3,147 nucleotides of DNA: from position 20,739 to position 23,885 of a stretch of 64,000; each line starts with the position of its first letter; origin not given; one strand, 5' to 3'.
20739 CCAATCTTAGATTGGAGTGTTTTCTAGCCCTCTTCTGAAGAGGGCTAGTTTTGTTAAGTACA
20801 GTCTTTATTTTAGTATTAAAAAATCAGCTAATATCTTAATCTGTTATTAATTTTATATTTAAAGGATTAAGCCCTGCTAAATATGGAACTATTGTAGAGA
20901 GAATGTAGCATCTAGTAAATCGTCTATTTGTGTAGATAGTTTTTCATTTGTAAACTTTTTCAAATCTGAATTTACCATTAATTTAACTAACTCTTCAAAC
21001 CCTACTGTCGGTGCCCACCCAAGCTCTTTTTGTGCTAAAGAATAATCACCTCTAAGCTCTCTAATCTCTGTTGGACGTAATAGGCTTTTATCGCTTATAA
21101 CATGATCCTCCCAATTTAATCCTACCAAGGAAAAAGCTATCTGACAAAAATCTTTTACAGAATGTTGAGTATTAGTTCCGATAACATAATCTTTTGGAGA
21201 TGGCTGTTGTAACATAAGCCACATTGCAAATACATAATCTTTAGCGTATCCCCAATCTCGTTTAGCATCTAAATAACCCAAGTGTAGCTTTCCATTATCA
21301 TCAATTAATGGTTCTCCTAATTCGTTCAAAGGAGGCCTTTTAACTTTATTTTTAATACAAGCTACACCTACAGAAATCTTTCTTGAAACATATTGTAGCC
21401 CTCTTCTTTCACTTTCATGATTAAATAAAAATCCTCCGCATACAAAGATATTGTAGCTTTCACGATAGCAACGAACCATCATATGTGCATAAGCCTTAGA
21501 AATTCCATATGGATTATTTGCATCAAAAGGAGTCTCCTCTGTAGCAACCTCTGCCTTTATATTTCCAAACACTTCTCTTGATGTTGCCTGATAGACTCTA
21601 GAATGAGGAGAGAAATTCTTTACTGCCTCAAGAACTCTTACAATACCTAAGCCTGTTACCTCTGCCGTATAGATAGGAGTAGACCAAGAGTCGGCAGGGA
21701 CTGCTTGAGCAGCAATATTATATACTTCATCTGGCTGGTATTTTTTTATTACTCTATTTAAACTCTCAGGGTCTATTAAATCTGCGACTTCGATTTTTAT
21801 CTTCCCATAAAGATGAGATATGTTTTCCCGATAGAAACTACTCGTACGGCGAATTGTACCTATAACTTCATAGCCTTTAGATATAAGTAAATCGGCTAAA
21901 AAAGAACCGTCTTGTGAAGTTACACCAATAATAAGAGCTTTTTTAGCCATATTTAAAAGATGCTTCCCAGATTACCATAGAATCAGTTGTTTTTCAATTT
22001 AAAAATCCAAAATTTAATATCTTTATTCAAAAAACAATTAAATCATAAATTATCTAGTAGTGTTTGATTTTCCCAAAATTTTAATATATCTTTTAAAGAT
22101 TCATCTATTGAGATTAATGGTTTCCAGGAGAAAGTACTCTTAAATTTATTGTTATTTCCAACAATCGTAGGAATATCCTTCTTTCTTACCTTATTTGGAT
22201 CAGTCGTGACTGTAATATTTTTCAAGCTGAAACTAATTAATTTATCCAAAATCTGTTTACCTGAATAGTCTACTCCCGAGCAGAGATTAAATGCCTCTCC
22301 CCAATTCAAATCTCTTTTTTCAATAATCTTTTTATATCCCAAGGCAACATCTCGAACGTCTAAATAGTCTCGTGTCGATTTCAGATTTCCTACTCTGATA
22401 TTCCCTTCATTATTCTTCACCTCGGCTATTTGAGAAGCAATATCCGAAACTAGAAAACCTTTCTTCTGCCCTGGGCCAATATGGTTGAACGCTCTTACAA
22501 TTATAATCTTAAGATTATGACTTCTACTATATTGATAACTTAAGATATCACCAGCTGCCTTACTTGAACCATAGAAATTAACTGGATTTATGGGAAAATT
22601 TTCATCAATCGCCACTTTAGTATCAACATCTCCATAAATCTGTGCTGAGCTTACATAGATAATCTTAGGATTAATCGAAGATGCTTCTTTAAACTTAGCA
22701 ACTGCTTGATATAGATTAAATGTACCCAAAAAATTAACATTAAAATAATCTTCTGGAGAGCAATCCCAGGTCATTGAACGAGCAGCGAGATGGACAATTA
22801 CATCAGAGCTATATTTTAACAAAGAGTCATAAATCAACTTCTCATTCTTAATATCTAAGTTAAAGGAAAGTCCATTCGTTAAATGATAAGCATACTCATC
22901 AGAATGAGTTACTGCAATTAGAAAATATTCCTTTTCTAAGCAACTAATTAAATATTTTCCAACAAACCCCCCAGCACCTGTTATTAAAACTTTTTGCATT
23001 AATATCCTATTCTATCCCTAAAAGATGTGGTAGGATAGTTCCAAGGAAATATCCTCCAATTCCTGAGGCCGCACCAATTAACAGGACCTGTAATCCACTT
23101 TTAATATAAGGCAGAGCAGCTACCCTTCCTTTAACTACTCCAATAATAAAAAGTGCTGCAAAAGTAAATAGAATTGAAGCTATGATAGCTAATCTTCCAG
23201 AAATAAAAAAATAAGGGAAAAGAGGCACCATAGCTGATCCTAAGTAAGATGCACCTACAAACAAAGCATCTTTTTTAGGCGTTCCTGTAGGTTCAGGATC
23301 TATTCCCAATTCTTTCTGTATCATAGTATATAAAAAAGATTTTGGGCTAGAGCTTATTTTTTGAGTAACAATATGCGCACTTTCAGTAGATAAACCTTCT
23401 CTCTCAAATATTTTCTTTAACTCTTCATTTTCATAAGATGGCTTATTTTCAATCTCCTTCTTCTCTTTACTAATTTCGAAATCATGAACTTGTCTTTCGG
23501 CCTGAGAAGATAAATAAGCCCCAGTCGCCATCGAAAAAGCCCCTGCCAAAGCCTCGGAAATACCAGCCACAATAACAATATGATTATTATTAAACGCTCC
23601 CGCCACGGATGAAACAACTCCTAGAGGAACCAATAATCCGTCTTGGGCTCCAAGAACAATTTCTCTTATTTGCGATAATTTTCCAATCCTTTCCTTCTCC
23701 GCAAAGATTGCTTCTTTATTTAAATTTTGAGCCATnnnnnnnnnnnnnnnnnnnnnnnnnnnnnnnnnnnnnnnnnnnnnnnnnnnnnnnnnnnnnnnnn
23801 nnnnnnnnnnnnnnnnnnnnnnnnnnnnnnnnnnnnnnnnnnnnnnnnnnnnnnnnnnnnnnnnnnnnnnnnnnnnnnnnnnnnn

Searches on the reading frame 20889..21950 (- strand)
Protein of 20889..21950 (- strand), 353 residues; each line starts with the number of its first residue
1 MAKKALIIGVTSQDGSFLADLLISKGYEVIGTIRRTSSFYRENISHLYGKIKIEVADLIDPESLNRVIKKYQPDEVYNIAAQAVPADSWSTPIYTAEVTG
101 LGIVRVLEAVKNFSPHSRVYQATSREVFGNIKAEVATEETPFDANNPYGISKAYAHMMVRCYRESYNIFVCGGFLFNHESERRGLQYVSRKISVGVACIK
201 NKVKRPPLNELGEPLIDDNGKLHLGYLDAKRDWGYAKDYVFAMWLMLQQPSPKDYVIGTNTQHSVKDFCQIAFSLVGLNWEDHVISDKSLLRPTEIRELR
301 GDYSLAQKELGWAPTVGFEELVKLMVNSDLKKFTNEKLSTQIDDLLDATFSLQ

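Call 36: search_protein_families(library=pfam, proteins=[window:20889-21950:-], max_evalue=0.001)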
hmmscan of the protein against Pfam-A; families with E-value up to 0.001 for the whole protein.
window:20889-21950:- (353 aa): 3 families
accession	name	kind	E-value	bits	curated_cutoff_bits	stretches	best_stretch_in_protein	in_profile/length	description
PF16363.11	GDP_Man_Dehyd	-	4.7e-100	335.7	27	1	6-325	1-332/332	GDP-mannose 4,6 dehydratase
PF01370.27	Epimerase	-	3.5e-53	180.9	20.9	1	5-258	1-240/240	NAD dependent epimerase/dehydratase family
PF04321.23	RmlD_sub_bind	-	1.7e-05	24.5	27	1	4-169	2-146/287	RmlD substrate binding domain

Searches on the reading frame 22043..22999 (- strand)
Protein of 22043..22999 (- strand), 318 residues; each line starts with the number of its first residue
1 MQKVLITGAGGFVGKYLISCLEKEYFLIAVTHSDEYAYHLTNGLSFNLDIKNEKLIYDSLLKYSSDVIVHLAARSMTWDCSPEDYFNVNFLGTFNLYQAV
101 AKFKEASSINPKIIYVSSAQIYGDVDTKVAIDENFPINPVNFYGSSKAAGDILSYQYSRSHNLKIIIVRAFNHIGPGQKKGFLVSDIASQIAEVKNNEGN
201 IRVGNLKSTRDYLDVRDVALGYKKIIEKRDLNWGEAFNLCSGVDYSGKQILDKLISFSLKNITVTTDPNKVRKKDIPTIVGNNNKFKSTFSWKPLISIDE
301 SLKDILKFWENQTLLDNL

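Call 36: search_protein_families(library=pfam, proteins=[window:22043-22999:-], max_evalue=0.001)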
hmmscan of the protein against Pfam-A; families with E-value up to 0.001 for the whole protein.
window:22043-22999:- (318 aa): 6 families
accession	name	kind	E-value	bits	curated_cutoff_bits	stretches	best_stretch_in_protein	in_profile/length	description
PF16363.11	GDP_Man_Dehyd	-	9.4e-48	163.8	27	1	5-304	1-331/332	GDP-mannose 4,6 dehydratase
PF01370.27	Epimerase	-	3.7e-41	141.6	20.9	1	4-239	1-239/240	NAD dependent epimerase/dehydratase family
PF04321.23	RmlD_sub_bind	-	2.5e-12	46.9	27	1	3-169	2-147/287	RmlD substrate binding domain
PF07993.18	NAD_binding_4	-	2.2e-09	37.3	20.1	1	64-170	88-204/258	Male sterility protein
PF01073.25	3Beta_HSD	-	3.1e-09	36.7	22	1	5-149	1-152/280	3-beta hydroxysteroid dehydrogenase/isomerase family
PF02719.21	Polysacc_synt_2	-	3.2e-08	33.6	20.2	1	4-175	1-173/293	Polysaccharide biosynthesis protein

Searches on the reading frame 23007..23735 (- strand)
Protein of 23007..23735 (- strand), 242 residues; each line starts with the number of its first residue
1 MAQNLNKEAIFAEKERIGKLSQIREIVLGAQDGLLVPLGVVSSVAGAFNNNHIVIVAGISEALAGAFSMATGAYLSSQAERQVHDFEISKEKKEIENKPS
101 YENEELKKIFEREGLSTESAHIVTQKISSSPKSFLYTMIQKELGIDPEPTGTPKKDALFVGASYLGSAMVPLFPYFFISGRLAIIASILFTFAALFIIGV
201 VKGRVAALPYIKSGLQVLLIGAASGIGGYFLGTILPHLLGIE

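Call 36: search_protein_families(library=pfam, proteins=[window:23007-23735:-], max_evalue=0.001)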
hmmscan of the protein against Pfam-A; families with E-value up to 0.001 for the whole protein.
window:23007-23735:- (242 aa): 1 family
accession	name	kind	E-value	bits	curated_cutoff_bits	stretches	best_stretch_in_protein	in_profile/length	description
PF01988.24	VIT1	-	1.3e-59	202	28.1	1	23-232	1-213/214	VIT family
